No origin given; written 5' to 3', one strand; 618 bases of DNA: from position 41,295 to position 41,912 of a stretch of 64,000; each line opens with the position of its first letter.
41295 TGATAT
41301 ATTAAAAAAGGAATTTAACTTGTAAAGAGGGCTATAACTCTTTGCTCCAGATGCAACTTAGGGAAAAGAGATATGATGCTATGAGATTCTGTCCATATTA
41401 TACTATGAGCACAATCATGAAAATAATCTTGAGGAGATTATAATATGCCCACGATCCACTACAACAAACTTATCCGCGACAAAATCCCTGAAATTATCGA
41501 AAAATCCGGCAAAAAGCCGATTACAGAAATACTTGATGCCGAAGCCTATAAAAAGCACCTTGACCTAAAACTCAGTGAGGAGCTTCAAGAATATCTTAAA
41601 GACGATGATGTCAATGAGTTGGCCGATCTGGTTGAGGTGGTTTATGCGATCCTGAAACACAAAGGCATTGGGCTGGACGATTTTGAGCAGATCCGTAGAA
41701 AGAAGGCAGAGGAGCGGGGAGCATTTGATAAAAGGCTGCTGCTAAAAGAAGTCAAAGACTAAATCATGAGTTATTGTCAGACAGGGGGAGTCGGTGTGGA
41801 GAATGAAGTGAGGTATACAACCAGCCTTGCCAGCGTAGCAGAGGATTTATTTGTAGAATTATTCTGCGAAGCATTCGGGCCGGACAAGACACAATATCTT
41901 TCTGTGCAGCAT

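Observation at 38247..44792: DEDDh exonuclease - MazG - Vsr/DUF559-SF2 helicase - YhaM-type HD hydrolase: candidate multi-gene anti-phage system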

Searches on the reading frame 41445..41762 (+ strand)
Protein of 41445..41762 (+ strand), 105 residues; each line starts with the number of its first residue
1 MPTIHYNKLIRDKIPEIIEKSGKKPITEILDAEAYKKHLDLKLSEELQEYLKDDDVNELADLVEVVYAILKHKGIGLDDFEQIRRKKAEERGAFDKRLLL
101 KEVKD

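Call 5: search_protein_families(library=pfam, proteins=[window:41445-41762:+], max_evalue=0.01)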
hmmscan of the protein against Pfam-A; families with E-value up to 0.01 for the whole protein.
window:41445-41762:+ (105 aa): 0 families

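Call 7: search_protein_families(library=padloc, proteins=[window:41445-41762:+], max_evalue=0.01)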
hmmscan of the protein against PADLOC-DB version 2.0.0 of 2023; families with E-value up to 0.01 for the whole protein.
window:41445-41762:+ (105 aa): 0 families

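Call 15: search_protein_families(library=ncbifam, proteins=[window:41445-41762:+], max_evalue=0.01)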
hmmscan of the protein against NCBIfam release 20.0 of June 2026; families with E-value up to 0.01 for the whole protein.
window:41445-41762:+ (105 aa): 0 families

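Call 17: search_solved_structures(query=window:41445-41762:+, max_evalue=10, show_alignments=3)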
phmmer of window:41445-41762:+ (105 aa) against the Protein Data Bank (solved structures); distinct sequences matched with E-value up to 10: 1.
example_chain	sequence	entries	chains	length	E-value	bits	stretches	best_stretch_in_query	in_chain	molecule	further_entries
1nig_A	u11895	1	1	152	0.28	15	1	34-90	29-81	hypothetical protein TA1238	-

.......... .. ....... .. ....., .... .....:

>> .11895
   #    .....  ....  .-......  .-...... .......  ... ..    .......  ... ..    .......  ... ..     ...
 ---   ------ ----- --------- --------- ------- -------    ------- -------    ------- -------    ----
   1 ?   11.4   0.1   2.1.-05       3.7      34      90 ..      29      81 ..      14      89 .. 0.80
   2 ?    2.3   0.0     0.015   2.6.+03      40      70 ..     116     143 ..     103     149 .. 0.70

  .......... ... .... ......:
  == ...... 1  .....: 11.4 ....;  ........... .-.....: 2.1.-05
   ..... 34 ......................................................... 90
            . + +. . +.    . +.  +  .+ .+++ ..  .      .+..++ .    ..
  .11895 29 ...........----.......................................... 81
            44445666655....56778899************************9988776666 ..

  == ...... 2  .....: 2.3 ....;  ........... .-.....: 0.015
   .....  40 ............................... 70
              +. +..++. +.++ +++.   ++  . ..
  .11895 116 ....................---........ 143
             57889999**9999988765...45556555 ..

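Call 18: find_homologous_proteins(query=window:41445-41762:+, max_evalue=0.001)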
Query window:41445-41762:+ (105 aa): 804 proteins with E <= 0.001 among 826 candidates; the best 120 are listed.
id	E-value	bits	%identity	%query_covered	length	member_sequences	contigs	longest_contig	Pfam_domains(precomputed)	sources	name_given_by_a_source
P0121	6.8e-54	198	90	100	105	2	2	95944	-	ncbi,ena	-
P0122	7.4e-52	192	90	100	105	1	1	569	-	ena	-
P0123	1.2e-50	188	88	100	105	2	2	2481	-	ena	-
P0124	1.1e-49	185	85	100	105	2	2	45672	-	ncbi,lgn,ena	-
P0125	3.0e-49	183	86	100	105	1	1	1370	-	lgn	-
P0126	3.6e-49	183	85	100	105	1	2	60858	-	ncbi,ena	-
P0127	8.0e-49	182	85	100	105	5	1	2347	-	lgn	-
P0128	2.2e-48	181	83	100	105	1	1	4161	-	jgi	-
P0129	1.0e-47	178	83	100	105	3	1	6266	-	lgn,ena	-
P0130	4.7e-47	176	86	100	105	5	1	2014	-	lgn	-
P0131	2.2e-46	174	82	100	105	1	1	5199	-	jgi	-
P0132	2.4e-46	174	82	100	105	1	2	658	-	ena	-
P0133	3.5e-46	174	80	100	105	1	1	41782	-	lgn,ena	-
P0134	4.2e-45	170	81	100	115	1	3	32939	-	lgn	-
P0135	1.6e-41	159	77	100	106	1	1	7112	PF01503.23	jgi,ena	-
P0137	7.3e-41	156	77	97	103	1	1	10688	PF01503.23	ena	-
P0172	1.4e-36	143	73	98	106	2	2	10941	PF01503.23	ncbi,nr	ncbi:MAG: nucleoside triphosphate pyrophosphohydrolase [Clostridiales bacterium]|nr:nucleoside triph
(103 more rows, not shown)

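Call 34: find_encoding_contigs(protein=P0121, flank=10000, max_places=4)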
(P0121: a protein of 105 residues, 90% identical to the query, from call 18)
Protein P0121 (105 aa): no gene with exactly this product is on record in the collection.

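Call 40: predict_structure(alignment_id=A3)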
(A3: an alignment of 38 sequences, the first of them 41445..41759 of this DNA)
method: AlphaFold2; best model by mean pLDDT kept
length: 105 residues; sequences in the alignment: 38
mean_pLDDT: 96.7   pTM: 0.82
mean pLDDT of the five models: 96.7, 95.4, 95.3, 95.1, 94.2
residues with pLDDT >= 90: 101; 70-90: 3; 50-70: 1; < 50: 0
segments of 3 or more residues with pLDDT < 50: none
pLDDT, mean of each block of 10 residues (from residue 1): 90 97 96 98 98 98 98 98 98 97 94
secondary structure, 60 per line:
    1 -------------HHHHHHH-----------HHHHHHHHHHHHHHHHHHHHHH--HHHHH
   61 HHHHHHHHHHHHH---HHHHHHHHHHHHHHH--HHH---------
elements in order: H14-20 H32-53 H56-73 H77-91

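Call 43: fold_search(model_id=the predicted structure, library=pdb)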
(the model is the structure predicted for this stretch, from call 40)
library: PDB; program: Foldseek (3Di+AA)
matches with E <= 10: 129; with E <= 0.001: 0
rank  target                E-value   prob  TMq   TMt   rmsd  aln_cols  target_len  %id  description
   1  1yxb_A                3.1e-01  0.90  0.43  0.53   8.5        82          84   23  Crystal structure of Phosphoribosyl-ATP pyrophosphatase from Streptomyces coelicolor. NESG target RR8. (released 2005-03-01)
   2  1yvw_A                4.8e-01  0.84  0.47  0.53   7.4        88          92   22  Crystal structure of Phosphoribosyl-ATP pyrophosphohydrolase from Bacillus cereus. NESGC target BcR13. (released 2005-03-01)
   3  7bgn_B                6.6e-01  0.93  0.43  0.23   2.3        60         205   25  Crystal structure of MtHISN2-AMP complex, a bifunctional enzyme from the histidine biosynthetic pathway (released 2021-05-19)
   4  7bgn_C                9.1e-01  0.87  0.40  0.22   2.3        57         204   24  Crystal structure of MtHISN2-AMP complex, a bifunctional enzyme from the histidine biosynthetic pathway (released 2021-05-19)
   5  7bgn_D                9.7e-01  0.87  0.43  0.23   2.3        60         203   25  Crystal structure of MtHISN2-AMP complex, a bifunctional enzyme from the histidine biosynthetic pathway (released 2021-05-19)
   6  8gym_T5               9.7e-01  0.15  0.31  0.24  22.0       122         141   16  Cryo-EM structure of Tetrahymena thermophila respiratory mega-complex MC IV2+(I+III2+II)2 (released 2023-06-14)
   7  7bgn_E                1.0e+00  0.85  0.43  0.23   2.3        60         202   25  Crystal structure of MtHISN2-AMP complex, a bifunctional enzyme from the histidine biosynthetic pathway (released 2021-05-19)
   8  7bgm_A                1.0e+00  0.41  0.44  0.23  11.7       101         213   20  Crystal structure of MtHISN2, a bifunctional enzyme from the histidine biosynthetic pathway (released 2021-05-19)
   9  7bgn_F                1.2e+00  0.51  0.44  0.23   8.1        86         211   22  Crystal structure of MtHISN2-AMP complex, a bifunctional enzyme from the histidine biosynthetic pathway (released 2021-05-19)
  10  5hva_A                1.4e+00  0.15  0.28  0.22   9.4        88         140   18  Crystal structure of DR2231 in complex with dUMPNPP and magnesium. (released 2016-10-26)
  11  5i0j_A                1.6e+00  0.12  0.27  0.21  10.0        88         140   18  Crystal structure of DR2231_E47A mutant in complex with dUMP (released 2016-10-26)
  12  2gta_C                1.8e+00  0.41  0.48  0.57   9.4        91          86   19  Crystal Structure of the putative pyrophosphatase YPJD from Bacillus subtilis. Northeast Structural Genomics Consortiu (released 2006-05-23)
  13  6j2l_B                1.9e+00  0.21  0.42  0.25  12.9        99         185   16  Crystal structure of Bi-functional enzyme (released 2020-01-01)
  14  1y6x                  2.1e+00  0.60  0.39  0.47   2.5        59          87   24  The 1.25 A resolution structure of phosphoribosyl-ATP pyrophosphohydrolase from Mycobacterium tuberculosis (released 2005-03-01)
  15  2gta_D                2.1e+00  0.57  0.42  0.46  12.7        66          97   21  Crystal Structure of the putative pyrophosphatase YPJD from Bacillus subtilis. Northeast Structural Genomics Consortiu (released 2006-05-23)
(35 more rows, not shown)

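Call 45: search_solved_structures(query=A3, max_evalue=1, show_alignments=2)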
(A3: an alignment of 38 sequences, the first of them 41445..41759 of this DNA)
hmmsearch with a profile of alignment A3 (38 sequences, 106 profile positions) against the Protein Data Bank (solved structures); distinct sequences matched with E-value up to 1: 3.
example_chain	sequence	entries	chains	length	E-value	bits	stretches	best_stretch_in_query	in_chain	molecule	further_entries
7yh3_A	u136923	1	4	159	0.015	18.7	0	36-78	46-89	TRAPPC3 from Thorarchaeota SMTZ1-45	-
7yh2_A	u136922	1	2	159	0.031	17.8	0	38-74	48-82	TRAPPC3 from Thorarchaeota AB25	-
7bgm_A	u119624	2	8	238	0.11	16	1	10-97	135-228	Phosphoribosyl-AMP cyclohydrolase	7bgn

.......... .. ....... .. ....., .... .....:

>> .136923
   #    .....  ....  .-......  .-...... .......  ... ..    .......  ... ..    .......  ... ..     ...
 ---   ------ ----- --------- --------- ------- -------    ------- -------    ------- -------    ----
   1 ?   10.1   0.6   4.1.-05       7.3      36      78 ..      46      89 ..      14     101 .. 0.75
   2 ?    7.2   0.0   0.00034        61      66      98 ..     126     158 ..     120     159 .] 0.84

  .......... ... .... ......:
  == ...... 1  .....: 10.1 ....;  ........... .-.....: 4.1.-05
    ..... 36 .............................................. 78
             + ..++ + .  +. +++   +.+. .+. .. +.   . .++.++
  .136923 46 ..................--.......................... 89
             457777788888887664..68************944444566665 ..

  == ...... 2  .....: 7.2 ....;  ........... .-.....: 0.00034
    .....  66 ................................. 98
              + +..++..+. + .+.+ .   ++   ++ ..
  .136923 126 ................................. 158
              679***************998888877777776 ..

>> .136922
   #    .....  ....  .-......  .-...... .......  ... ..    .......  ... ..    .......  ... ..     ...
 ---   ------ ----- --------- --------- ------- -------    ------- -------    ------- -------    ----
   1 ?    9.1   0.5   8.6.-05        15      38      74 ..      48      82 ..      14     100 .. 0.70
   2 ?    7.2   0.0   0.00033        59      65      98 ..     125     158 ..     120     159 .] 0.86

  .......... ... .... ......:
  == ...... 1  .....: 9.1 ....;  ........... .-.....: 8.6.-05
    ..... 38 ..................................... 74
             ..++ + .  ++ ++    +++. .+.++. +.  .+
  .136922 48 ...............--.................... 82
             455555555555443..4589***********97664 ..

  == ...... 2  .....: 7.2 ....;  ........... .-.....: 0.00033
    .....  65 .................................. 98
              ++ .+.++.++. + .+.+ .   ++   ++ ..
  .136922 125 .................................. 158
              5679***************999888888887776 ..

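Call 46: find_related_loci(query=A3, collection=metagenome_contigs, flank=5000)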
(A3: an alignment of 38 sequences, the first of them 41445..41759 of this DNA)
Query A3 (105 aa) in metagenome_contigs; peptide patterns used: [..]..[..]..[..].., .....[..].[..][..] (x = any residue, [..] = any of these).
600 stretches matched a pattern (row limit reached: there are more); 577 encode a relative of the query (tblastn E <= 1e-3); the best 80 are kept; 80 distinct loci.
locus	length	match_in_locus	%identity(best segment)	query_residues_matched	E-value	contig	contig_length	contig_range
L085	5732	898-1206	76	1-103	1e-45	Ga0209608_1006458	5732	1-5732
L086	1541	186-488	74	1-101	1e-45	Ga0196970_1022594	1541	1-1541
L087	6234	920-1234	71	1-105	1e-42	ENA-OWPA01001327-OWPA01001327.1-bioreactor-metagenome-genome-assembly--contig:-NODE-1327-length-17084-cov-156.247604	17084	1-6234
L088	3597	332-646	71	1-105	1e-42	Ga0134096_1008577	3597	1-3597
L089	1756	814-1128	70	1-105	3e-42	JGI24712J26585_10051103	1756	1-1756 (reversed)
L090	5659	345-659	70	1-105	6e-40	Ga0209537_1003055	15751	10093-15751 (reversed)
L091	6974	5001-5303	66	3-103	1e-37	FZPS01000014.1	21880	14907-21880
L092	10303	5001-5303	61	3-103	1e-36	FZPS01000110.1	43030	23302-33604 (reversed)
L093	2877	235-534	62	6-105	2e-36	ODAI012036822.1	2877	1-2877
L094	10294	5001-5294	65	6-103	2e-35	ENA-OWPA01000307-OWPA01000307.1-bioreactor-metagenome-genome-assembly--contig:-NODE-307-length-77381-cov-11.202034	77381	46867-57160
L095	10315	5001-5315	63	1-105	1e-35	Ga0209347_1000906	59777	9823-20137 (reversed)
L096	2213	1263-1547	63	6-100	4e-35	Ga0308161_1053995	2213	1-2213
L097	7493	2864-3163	64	6-105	3e-34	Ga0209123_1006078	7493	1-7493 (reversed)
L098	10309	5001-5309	58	1-103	4e-34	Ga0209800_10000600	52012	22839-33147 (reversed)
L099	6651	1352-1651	59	6-105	9e-34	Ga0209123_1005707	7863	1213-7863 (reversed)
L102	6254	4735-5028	59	6-103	2e-33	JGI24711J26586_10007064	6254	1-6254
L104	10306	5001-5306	57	4-105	2e-33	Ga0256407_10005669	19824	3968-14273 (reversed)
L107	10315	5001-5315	60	1-105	1e-32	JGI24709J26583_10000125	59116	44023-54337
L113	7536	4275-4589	57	1-105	2e-32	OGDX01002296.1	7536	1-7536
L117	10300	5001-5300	62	6-105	4e-32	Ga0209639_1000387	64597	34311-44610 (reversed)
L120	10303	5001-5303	54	3-103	9e-32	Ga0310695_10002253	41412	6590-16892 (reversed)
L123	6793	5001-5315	54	1-105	2e-31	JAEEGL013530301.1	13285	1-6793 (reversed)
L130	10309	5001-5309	56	1-103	1e-30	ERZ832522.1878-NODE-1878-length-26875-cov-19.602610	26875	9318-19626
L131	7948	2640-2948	54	1-103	8e-31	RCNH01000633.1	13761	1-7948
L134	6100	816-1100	58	6-100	4e-30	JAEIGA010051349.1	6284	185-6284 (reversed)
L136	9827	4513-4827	54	1-105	3e-30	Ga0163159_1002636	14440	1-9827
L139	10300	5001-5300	53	6-105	4e-30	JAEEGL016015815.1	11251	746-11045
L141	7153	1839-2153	54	1-105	2e-30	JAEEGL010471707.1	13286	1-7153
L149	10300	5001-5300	54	6-105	1e-29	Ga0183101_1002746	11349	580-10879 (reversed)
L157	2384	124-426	54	2-103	8e-29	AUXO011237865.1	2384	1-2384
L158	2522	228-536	52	1-103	5e-29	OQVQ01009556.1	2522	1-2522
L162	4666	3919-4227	50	1-103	2e-28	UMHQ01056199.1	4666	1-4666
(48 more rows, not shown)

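Call 71: search_dna_similar(query=window:41445-41762:+, collection=phages, mode=protein, max_rows=12)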
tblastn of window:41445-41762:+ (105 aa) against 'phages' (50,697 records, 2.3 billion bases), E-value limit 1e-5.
Records with a match: 1; places in all: 1; records where one place covers at least 80% of the query: 1.
Best place of each record, by identity: <60% 1.
By first word of the organism name: Vibrio 1.
By host as written in the record: Vibrio cyclitrophicus 1.
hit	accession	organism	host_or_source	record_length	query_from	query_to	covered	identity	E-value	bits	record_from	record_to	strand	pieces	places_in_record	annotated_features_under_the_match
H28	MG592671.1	Vibrio phage 2.275.O._10N.286.54.E11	Vibrio cyclitrophicus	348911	8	100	89%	42.3%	4e-9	57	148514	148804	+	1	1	putative house-cleaning noncanonical NTP pyrophosphatase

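Call 73: search_protein_families(library=phrogs, proteins=[window:41445-41762:+], max_evalue=0.001)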
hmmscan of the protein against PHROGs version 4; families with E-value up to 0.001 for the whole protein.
window:41445-41762:+ (105 aa): 0 families

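Call 85: search_protein_families(library=pfam, proteins=[L139:5339-7873:+, L130:5366-8191:+, L107:5358-6395:+, L136:4837-5298:+, L141:2178-3869:+, L113:4719-6257:+, L123:5355-6793:+], max_evalue=0.001)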
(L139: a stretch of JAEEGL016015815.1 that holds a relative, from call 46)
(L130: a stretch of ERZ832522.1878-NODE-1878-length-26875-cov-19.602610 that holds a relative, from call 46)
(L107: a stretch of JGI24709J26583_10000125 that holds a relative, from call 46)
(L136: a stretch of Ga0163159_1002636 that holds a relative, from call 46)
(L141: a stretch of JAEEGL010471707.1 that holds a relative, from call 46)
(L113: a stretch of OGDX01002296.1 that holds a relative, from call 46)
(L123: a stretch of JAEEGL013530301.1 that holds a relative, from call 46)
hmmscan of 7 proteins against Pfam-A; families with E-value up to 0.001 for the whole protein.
L139:5339-7873:+ (844 aa): 3 families
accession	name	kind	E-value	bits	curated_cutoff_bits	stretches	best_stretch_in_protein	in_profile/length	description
PF12102.13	MrcB_N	-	8.7e-64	214.9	25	1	282-463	1-182/183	MrcB-like, N-terminal domain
PF07728.20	AAA_5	-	2.6e-09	37.6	22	1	523-653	2-125/139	AAA domain (dynein-related subfamily)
PF13191.12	AAA_16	-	0.00076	20.5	32.6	0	519-547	23-51/167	AAA ATPase domain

L130:5366-8191:+ (941 aa): 8 families
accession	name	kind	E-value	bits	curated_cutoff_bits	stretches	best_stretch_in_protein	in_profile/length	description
PF13604.12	AAA_30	-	3.8e-21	76.2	27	1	525-699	7-180/191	AAA domain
PF01443.25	Viral_helicase1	-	7.4e-18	65.6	21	2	539-650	2-101/228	Viral superfamily 1 RNA helicase core domain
PF13245.12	AAA_19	-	2.6e-13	50.7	25.1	1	534-648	10-131/134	AAA domain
PF13538.12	UvrD_C_2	-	1.1e-11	44.8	27.4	1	865-910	2-50/52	UvrD-like helicase C-terminal domain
PF09848.15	SLFN-g3_helicase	-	9.3e-10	38.7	24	1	536-645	2-125/354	Schlafen group 3, DNA/RNA helicase domain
PF13086.12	AAA_11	-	1.6e-07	31.8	27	0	522-583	4-71/257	AAA domain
PF13479.12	AAA_24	-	5.2e-06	26.9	27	1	535-625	2-81/195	AAA domain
PF13401.12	AAA_22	-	0.00061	20.5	27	0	536-634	6-113/130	AAA domain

L107:5358-6395:+ (345 aa): 3 families
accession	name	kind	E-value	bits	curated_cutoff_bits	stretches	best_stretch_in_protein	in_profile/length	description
PF13395.12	HNH_4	-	8.7e-12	45.3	22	1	240-277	16-53/54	HNH endonuclease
PF01844.29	HNH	-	5.2e-09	36.6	21.4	1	231-274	1-46/47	HNH endonuclease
PF14279.12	HNH_5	-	1.2e-06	28.8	27.5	1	231-276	1-47/56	HNH endonuclease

L136:4837-5298:+ (153 aa): 0 families

L141:2178-3869:+ (563 aa): 2 families
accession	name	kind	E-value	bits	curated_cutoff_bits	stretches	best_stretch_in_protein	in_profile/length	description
PF05859.17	Mis12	-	1.3e-05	25.5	25.7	1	366-452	98-174/231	Mis12 protein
PF10087.14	DUF2325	-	0.00045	20.8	33.6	0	469-546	2-85/94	Uncharacterized protein conserved in bacteria (DUF2325)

L113:4719-6257:+ (512 aa): 1 family
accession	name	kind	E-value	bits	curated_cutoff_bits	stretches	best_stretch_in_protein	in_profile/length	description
PF13391.12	HNH_2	-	6.6e-15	55.2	21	1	413-465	1-66/66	HNH endonuclease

L123:5355-6793:+ (479 aa): 1 family
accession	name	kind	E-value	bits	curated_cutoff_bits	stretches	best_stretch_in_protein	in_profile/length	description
PF03235.19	GmrSD_N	-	3.9e-34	119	33.2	1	8-210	1-199/199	GmrSD restriction endonuclease, N-terminal domain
